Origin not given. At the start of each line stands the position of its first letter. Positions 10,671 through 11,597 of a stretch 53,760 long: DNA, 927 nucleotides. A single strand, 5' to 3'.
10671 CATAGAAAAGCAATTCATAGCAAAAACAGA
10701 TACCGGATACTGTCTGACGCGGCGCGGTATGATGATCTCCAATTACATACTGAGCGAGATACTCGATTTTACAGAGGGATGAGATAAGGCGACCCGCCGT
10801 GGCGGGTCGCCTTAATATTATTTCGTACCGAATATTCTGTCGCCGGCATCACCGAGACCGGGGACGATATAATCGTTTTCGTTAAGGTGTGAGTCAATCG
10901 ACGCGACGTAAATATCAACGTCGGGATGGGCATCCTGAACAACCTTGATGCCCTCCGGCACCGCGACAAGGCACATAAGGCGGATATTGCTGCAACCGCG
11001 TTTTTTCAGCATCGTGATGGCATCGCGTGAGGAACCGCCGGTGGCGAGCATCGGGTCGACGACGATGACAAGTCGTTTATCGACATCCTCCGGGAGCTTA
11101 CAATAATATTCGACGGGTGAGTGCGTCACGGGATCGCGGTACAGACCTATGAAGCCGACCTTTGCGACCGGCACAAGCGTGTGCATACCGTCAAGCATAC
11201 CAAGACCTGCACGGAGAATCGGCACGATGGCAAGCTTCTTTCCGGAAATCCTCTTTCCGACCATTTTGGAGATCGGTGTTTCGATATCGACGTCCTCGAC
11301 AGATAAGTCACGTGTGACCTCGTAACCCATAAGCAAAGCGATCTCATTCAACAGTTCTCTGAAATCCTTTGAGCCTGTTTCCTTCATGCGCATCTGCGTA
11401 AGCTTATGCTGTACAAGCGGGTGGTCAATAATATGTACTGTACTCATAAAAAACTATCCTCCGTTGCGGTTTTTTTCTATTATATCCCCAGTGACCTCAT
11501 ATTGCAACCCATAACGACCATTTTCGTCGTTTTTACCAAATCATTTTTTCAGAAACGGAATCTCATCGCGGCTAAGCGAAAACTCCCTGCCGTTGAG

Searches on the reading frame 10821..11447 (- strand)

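Call 96: search_protein_families(library=pfam, proteins=[window:10821-11447:-], max_evalue=0.001)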
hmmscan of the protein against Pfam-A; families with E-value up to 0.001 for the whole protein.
window:10821-11447:- (209 aa): 2 families
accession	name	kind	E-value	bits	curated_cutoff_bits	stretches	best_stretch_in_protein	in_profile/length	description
PF14681.12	UPRTase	-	6.9e-78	261.3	27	1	7-208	2-206/206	Uracil phosphoribosyltransferase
PF00156.33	Pribosyltran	-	1.4e-11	44.4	26.3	1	59-172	19-135/158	Phosphoribosyl transferase domain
